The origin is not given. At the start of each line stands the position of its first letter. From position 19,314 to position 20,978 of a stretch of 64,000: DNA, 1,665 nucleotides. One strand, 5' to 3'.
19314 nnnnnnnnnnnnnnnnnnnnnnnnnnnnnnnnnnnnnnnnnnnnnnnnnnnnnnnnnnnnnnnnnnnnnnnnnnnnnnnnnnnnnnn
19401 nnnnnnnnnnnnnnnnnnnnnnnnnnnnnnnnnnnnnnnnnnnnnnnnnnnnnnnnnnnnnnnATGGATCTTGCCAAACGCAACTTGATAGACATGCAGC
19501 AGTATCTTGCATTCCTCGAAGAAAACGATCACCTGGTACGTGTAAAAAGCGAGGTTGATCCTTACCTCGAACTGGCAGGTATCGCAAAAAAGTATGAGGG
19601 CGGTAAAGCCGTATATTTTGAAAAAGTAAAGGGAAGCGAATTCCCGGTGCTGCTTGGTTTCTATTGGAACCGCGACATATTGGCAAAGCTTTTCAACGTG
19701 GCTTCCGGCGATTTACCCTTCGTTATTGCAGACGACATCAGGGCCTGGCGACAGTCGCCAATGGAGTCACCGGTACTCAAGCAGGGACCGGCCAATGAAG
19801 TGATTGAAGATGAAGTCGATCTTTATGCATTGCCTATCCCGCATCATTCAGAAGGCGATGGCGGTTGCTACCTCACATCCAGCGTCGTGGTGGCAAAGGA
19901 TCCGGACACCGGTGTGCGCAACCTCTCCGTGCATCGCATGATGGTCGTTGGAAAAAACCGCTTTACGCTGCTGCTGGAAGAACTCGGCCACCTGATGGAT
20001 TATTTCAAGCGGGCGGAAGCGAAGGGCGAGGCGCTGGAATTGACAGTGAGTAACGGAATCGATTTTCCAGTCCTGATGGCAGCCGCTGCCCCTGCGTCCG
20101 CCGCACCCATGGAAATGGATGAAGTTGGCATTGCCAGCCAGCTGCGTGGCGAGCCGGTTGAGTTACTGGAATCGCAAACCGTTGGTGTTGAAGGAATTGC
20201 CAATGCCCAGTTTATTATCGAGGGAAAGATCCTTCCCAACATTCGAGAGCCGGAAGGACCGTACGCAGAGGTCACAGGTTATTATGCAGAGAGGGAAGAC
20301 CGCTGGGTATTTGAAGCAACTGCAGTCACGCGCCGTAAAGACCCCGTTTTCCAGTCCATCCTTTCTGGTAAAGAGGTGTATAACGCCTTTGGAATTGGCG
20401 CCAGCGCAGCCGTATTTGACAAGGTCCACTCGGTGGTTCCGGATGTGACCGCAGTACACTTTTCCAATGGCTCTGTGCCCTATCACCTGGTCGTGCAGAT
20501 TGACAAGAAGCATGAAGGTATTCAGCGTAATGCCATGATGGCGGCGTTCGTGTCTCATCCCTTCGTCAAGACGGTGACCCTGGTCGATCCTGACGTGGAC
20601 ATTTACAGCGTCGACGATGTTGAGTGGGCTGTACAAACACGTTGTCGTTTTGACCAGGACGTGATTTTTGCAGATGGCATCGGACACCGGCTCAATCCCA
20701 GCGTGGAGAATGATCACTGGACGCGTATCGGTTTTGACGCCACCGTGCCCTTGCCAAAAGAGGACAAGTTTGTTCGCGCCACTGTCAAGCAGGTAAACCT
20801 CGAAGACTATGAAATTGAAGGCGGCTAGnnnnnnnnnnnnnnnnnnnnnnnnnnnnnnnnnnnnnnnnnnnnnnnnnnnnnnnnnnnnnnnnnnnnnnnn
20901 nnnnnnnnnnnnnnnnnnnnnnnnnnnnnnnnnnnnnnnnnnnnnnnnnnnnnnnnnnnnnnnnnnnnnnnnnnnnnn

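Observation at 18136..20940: Stand-alone UbiX / UbiD-family decarboxylase pair flanked by a DUF2390-like gene, in a non-ubiquinone context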

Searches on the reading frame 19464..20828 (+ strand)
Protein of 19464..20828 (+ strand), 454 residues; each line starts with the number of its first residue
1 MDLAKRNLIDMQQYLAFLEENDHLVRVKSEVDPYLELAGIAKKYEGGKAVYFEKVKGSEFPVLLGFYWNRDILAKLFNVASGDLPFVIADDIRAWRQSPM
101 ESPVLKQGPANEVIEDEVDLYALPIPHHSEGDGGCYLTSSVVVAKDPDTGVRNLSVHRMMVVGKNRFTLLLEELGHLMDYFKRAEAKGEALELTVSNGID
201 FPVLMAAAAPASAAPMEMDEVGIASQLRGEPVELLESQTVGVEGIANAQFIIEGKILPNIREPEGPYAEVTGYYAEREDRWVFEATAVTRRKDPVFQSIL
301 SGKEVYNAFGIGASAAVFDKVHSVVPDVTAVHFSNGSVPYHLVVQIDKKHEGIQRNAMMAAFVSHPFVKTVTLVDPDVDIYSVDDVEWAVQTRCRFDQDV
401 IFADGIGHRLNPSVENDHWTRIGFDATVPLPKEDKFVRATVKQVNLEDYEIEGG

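Call 5: search_protein_families(library=pfam, proteins=[window:19464-20828:+])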
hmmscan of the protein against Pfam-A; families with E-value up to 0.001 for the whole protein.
window:19464-20828:+ (454 aa): 3 families
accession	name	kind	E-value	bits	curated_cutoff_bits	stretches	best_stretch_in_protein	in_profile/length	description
PF01977.22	UbiD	-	4.5e-55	186.5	23.3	1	107-303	7-205/206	3-octaprenyl-4-hydroxybenzoate carboxy-lyase Rift-related domain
PF20696.2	UbiD_C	-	1.2e-23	83.9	24.2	1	311-426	6-127/127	3-octaprenyl-4-hydroxybenzoate carboxy-lyase C-terminal domain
PF20695.2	UbiD_N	-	7.1e-18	64.9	24.3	1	15-86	1-72/78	3-octaprenyl-4-hydroxybenzoate carboxy-lyase N-terminal domain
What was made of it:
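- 19464..20828 (+): UbiD-family prFMN-dependent decarboxylase of the InD supergroup (454 aa). Pfam UbiD_N, UbiD and UbiD_C (call 5).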

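Call 6: search_protein_families(library=ncbifam, proteins=[window:19464-20828:+])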
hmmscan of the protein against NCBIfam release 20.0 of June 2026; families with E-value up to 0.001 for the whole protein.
window:19464-20828:+ (454 aa): 7 families
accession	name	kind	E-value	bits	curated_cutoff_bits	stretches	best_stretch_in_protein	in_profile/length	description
TIGR00148.1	TIGR00148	subfamily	1.2e-84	284.5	244.85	1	11-428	1-437/438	UbiD family decarboxylase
NF041204.1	VdcC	exception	2.5e-73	247.1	650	1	10-439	3-450/467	non-oxidative hydroxyarylic acid decarboxylases subunit C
TIGR03701.1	mena_SCO4490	equivalog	8.1e-61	206.1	495.9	2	104-411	111-422/433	menaquinone biosynthesis decarboxylase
NF008175.0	PRK10922.1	equivalog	8.6e-42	143.3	788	2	100-405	120-432/497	4-hydroxy-3-polyprenylbenzoate decarboxylase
TIGR02724.1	phenyl_P_beta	equivalog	1.3e-29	102.9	468.95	1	10-442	2-455/472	phenylphosphate carboxylase subunit beta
TIGR02723.1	phenyl_P_alpha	equivalog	2.8e-29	102.1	564.6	1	24-414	23-425/485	phenylphosphate carboxylase subunit alpha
NF041219.1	BagN_FevL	exception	7.3e-25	87.4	1000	1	111-350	136-377/502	bagremycin/ferroverdin biosynthesis UbiD family decarboxylase BagN/FevL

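Call 7: find_encoding_contigs(protein=window:19464-20828:+, flank=10000, max_places=6)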
Protein window:19464-20828:+ (454 aa): no gene with exactly this product is on record in the collection.

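Call 8: search_solved_structures(query=window:19464-20828:+, max_evalue=0.001, show_alignments=2)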
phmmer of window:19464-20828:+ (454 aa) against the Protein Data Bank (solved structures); distinct sequences matched with E-value up to 0.001: 40.
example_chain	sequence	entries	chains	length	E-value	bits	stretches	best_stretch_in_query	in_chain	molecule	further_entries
7p9q_A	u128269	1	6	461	1e-100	341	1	11-452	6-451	AnInD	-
6h6v_A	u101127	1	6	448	1.9e-91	310.5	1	11-442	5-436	3-polyprenyl-4-hydroxybenzoate decarboxylase and related decarboxylases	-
6h6x_B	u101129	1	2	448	2.6e-89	303.4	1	11-442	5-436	3-polyprenyl-4-hydroxybenzoate decarboxylase and related decarboxylases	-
5ny5_A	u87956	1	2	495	4.1e-45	157.7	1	10-444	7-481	3,4-dihydroxybenzoate decarboxylase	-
5o3n_A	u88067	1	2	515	4.3e-45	157.7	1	9-444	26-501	3,4-dihydroxybenzoate decarboxylase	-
5o3m_A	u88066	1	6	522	8.2e-43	150.1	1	10-439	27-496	Protocatechuate decarboxylase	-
7ae4_A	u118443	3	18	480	6.4e-37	130.7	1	10-434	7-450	Phenolic acid decarboxylase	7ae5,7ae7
2idb_A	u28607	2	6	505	7.7e-37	130.5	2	105-433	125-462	3-octaprenyl-4-hydroxybenzoate carboxy-lyase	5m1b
5m1c_A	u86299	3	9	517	8.3e-37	130.4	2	105-433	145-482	3-octaprenyl-4-hydroxybenzoate carboxy-lyase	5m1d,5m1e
7pda_A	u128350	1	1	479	6.9e-28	101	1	89-399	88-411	UbiD family decarboxylase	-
6da6_A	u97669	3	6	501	1.2e-25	93.6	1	6-394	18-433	UbiD-like decarboxylase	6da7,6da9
7ney_A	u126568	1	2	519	2.6e-25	92.5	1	14-416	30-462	Ferulic acid decarboxylase 1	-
7nf0_A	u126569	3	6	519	2.4e-23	86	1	18-411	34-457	Ferulic acid decarboxylase 1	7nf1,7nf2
7abo_C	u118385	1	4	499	4e-22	82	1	5-395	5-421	UbiD-like decarboxylase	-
4ip2_A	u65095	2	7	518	4.9e-22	81.7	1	5-395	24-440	Aromatic Acid Decarboxylase | PA0254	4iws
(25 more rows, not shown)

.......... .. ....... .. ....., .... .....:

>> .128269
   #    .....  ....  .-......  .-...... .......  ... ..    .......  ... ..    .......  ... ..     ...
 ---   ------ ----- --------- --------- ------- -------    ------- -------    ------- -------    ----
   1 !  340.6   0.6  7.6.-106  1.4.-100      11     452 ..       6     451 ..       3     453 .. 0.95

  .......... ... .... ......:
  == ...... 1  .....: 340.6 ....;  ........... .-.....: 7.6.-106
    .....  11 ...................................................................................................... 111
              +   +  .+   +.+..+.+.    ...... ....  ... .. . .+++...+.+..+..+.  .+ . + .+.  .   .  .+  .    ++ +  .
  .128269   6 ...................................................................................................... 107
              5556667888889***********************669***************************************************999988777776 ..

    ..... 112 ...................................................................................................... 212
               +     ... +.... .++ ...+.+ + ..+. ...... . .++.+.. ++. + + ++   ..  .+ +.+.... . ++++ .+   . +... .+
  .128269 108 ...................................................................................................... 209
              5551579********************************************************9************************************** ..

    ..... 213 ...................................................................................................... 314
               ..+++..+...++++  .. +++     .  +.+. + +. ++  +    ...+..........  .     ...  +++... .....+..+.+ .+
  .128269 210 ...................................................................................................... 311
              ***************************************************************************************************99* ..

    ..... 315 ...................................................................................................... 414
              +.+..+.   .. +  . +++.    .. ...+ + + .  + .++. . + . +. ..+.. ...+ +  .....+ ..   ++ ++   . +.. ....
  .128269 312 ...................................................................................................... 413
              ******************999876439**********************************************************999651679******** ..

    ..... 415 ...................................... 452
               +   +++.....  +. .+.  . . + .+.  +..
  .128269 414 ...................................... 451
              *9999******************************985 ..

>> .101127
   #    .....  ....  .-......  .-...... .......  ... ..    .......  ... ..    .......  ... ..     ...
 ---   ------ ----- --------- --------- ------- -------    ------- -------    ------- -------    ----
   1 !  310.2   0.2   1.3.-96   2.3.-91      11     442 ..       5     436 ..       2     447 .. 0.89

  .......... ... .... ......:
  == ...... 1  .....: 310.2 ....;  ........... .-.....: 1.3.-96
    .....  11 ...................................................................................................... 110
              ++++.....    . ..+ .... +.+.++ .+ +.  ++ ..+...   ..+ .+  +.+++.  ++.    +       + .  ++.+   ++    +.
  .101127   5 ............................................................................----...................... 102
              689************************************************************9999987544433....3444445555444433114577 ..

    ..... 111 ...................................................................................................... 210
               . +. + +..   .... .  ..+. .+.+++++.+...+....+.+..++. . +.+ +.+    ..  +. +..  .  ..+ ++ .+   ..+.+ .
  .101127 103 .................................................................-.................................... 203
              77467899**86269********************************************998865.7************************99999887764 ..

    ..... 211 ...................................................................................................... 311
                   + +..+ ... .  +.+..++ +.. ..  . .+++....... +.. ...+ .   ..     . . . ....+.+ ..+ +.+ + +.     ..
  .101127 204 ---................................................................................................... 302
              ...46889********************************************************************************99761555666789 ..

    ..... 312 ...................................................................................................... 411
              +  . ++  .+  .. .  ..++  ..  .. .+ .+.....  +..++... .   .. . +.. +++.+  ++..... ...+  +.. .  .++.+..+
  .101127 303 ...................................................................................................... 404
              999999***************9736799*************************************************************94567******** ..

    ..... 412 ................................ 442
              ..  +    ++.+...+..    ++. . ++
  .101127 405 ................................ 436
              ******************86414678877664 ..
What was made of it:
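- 19464..20828 (+): AnInD 7p9q E 1e-100 and PtHmfF 6h6v E 2e-91 (call 8).
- Checked: (3) The length is typical of its own subfamily (AnInD 461 aa, PtHmfF 448 aa; both match over nearly their full length, call 8).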

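Call 9: find_homologous_proteins(query=window:19464-20828:+, max_evalue=1e-30)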
Query window:19464-20828:+ (454 aa): 807 proteins with E <= 1e-30 among 8000 candidates; the best 120 are listed.
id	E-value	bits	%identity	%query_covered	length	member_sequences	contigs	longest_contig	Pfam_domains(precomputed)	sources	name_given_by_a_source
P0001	0.0e+0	1023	99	100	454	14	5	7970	PF20696.3,PF01977.23,PF20695.3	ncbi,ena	-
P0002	2.4e-281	951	91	100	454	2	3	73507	PF20696.3,PF01977.23,PF20695.3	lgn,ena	-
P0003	8.6e-269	910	87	100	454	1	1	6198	PF20696.3,PF01977.23,PF20695.3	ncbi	-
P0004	7.8e-268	907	87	100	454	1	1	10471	PF20696.3,PF01977.23,PF20695.3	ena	-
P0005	1.0e-265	900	85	100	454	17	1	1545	PF20696.3,PF01977.23,PF20695.3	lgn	-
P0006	4.9e-265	897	85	100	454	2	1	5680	PF20696.3,PF01977.23,PF20695.3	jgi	jgi:2,5-furandicarboxylate decarboxylase 1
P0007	2.0e-264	895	84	100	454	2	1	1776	PF20696.3,PF01977.23,PF20695.3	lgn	-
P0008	1.6e-263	892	86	100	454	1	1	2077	PF20696.3,PF01977.23,PF20695.3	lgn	-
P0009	3.0e-253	859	80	100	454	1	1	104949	PF20696.3,PF01977.23,PF20695.3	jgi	jgi:2,5-furandicarboxylate decarboxylase 1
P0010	1.1e-248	844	81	100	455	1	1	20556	PF20696.3,PF01977.23,PF20695.3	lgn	-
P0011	1.1e-242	824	79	100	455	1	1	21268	PF20696.3,PF01977.23,PF20695.3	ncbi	-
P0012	2.0e-242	823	78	100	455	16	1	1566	PF20696.3,PF01977.23,PF20695.3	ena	-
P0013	1.7e-238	810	76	100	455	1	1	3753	PF20696.3,PF01977.23,PF20695.3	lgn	-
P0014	9.5e-235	798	75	100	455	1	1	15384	PF20696.3,PF01977.23,PF20695.3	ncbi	-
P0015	3.8e-231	786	74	100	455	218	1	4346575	PF20696.3,PF01977.23,PF20695.3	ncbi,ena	-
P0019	3.5e-227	773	72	100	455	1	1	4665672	PF20696.3,PF01977.23,PF20695.3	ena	-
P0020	7.0e-226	768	73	100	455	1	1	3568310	PF20696.3,PF01977.23,PF20695.3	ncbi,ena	-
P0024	5.8e-225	765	72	100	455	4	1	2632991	PF20696.3,PF01977.23,PF20695.3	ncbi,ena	-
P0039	1.7e-219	747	73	100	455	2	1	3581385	PF20696.3,PF01977.23,PF20695.3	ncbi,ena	-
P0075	3.5e-211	720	68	99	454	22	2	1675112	PF20696.3,PF01977.23,PF20695.3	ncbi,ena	-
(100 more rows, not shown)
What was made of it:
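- The JGI name is '2,5-furandicarboxylate decarboxylase 1' (call 9).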

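Call 12: list_cluster_members(proteins=[P0001, P0002, P0003, P0011, P0015, P0019, P0020, P0024, P0039, P0075])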
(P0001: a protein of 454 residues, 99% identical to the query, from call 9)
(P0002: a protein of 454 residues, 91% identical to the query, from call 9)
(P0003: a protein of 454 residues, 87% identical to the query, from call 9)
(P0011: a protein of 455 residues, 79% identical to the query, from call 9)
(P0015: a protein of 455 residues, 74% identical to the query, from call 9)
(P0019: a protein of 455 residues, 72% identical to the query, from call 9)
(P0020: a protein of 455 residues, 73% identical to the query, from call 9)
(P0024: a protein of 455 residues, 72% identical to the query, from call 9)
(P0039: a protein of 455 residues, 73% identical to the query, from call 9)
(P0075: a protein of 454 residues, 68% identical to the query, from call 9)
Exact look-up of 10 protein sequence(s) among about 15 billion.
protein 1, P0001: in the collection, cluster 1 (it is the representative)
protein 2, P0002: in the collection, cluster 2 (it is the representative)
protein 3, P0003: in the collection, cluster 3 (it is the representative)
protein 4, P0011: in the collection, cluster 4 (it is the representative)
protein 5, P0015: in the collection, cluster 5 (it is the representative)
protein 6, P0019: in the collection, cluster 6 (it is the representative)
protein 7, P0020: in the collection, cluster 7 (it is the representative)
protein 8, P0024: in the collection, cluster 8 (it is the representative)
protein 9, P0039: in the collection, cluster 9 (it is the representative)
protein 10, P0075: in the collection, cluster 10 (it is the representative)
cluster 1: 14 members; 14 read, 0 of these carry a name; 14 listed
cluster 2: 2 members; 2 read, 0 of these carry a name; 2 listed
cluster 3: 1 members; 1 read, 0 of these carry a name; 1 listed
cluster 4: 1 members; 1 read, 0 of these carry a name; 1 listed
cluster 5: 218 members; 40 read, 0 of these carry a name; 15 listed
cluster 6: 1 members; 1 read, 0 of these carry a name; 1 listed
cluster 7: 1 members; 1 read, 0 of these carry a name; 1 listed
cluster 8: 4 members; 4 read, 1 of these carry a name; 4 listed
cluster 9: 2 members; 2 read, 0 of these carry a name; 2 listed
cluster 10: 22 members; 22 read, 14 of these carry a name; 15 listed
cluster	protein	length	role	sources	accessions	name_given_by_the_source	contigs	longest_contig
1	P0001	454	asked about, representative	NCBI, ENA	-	-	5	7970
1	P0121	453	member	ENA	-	-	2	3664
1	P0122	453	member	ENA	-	-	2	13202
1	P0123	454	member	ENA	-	-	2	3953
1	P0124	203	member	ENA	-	-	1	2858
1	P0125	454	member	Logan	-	-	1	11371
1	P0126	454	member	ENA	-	-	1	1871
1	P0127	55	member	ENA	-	-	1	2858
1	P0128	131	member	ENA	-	-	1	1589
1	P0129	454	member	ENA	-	-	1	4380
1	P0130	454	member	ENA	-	-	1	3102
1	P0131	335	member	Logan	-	-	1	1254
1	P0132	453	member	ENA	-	-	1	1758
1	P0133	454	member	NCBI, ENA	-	-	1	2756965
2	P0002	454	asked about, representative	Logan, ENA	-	-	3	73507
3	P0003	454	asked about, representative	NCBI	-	-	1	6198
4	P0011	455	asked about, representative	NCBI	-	-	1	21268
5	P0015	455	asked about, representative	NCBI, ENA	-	-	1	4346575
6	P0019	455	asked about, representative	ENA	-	-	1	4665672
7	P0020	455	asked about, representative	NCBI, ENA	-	-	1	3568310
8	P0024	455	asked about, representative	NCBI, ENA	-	-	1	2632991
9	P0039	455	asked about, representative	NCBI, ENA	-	-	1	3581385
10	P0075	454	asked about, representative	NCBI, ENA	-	-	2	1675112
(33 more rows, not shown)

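Call 17: find_related_loci(query=A1, collection=genome_contigs, flank=10000)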
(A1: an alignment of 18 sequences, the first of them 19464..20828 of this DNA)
Query A1 (454 aa) in genome_contigs; peptide patterns used: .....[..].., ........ (x = any residue, [..] = any of these).
219 stretches matched a pattern; 63 encode a relative of the query (tblastn E <= 1e-3); 62 distinct loci.
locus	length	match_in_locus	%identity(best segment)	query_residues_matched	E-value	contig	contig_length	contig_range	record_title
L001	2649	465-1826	99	1-454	0e+0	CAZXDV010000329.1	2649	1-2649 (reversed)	MAG TPA_asm: uncultured Enterobacteriaceae bacterium isolate SRP135972_co2_275 genome assembly, contig: NODE_86612_lengt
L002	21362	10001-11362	89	1-454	0e+0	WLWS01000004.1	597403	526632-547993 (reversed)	MAG: Gammaproteobacteria bacterium isolate MH-Pat-SR_autometa_4-1 NODE_16_length_597403_cov_10.606442, whole genome shot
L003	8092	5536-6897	87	1-454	0e+0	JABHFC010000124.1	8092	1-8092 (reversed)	MAG: Gammaproteobacteria bacterium isolate SI037_bin171 k141_898345, whole genome shotgun sequence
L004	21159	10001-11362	87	1-454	0e+0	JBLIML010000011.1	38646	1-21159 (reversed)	MAG: Planctomycetota bacterium isolate 3300053785_88 Ga0535658_0001563, whole genome shotgun sequence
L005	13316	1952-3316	79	1-454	0e+0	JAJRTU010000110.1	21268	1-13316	MAG: Gammaproteobacteria bacterium isolate Dive96_bin10.122 k141_1272707, whole genome shotgun sequence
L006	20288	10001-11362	73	1-453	0e+0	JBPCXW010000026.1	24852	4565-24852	MAG: Gammaproteobacteria bacterium isolate MAG_seacave_26 S1Ck127_5885441, whole genome shotgun sequence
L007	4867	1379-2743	73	1-454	0e+0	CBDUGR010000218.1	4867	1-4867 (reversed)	MAG TPA_asm: uncultured Gammaproteobacteria bacterium isolate SRR22808130_metabat2_59 genome assembly, contig: ERZ250434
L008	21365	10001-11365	70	1-454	0e+0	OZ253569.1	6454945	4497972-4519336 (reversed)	MAG: Halioglobus sp. isolate bb56aa51-f25a-4d13-a50e-7265ea3c6a54 genome assembly, chromosome: 1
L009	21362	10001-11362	70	1-453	0e+0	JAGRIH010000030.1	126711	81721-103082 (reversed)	MAG: Halioglobus sp. isolate HKST-UBA218 2012-05-30_1_(paired)_contig_8221, whole genome shotgun sequence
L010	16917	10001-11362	69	1-453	0e+0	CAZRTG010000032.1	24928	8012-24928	MAG TPA_asm: uncultured Wenzhouxiangellaceae bacterium isolate binchicken_co235_89 genome assembly, contig: NODE_4887_le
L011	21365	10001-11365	72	1-454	0e+0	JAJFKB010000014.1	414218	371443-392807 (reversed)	MAG: Gammaproteobacteria bacterium isolate OFTM196 OFTM196_13, whole genome shotgun sequence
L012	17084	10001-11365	73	1-454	0e+0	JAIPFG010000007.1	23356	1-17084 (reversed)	MAG: Pseudomonadales bacterium isolate Tobar13.5m-G38 Tobar13-5m-C2450, whole genome shotgun sequence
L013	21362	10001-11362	74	1-453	0e+0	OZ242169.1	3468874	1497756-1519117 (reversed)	MAG: Gammaproteobacteria bacterium isolate ff4940f8-66a3-454c-92a4-cb6e2abc23bc genome assembly, chromosome: 1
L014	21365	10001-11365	71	1-454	0e+0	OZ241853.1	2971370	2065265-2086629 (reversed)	MAG: Gammaproteobacteria bacterium isolate 9f978ea2-b772-4466-b0fc-4a38a3b03b23 genome assembly, chromosome: 1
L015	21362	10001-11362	74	1-453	0e+0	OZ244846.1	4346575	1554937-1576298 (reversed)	MAG: Gammaproteobacteria bacterium isolate c4b6e239-c71f-4241-b0b0-6ad111843a63 genome assembly, chromosome: 1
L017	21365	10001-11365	73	1-454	0e+0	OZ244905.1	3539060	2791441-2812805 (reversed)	MAG: Gammaproteobacteria bacterium isolate a734ccac-b7d8-410a-8793-3c98b358ebc9 genome assembly, chromosome: 1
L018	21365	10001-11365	73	1-454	0e+0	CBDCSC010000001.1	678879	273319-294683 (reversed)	MAG: Gammaproteobacteria bacterium isolate cf513f33-0391-49c8-bdd4-56b301b507bf genome assembly, contig: contig_1, whole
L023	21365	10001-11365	73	1-454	0e+0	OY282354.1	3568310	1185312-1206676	MAG: uncultured Gammaproteobacteria bacterium isolate b1fdf0bb-5270-493a-8425-87954a876b58 genome assembly, chromosome:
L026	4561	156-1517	68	1-453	0e+0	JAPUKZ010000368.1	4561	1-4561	MAG: Gammaproteobacteria bacterium isolate KW1-S15_72 KW1-S15_72_cg368, whole genome shotgun sequence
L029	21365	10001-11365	72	1-454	0e+0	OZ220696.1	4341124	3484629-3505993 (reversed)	MAG: Gammaproteobacteria bacterium isolate 0e11e2d6-1b48-4829-982c-b9eef2b3ec67 genome assembly, chromosome: 1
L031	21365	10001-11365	72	1-454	0e+0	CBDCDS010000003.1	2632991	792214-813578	MAG: Gammaproteobacteria bacterium isolate 7018d805-9e79-4280-bfa5-16e89684b7f5 genome assembly, contig: contig_3, whole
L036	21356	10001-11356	73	1-451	0e+0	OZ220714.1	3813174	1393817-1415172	MAG: Gammaproteobacteria bacterium isolate 1a8f7f40-8cb6-4f94-a6e0-ecd99667d799 genome assembly, chromosome: 1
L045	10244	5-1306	68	21-453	0e+0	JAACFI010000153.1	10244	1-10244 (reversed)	MAG: Haliea sp. isolate bin.47 scaffold_4734, whole genome shotgun sequence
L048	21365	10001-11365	72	1-454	0e+0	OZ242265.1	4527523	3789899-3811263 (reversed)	MAG: Gammaproteobacteria bacterium isolate e770b403-878d-4ab6-9ba2-f911db374a53 genome assembly, chromosome: 1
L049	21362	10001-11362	67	1-453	0e+0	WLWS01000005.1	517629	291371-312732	MAG: Gammaproteobacteria bacterium isolate MH-Pat-SR_autometa_4-1 NODE_18_length_517629_cov_9.733910, whole genome shotg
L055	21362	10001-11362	61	1-453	0e+0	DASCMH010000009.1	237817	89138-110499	MAG TPA_asm: Gammaproteobacteria bacterium isolate Fu_MAG_100 c_000000332504, whole genome shotgun sequence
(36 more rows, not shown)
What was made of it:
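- More than 800 homologues at E<=1e-30 were found; 62 genomic loci show 61-99% identity, mostly in marine gammaproteobacterial MAGs (calls 9, 17). Two copies occur in the same MAG (L002 and L049), which fits a catabolic gene family (call 17).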
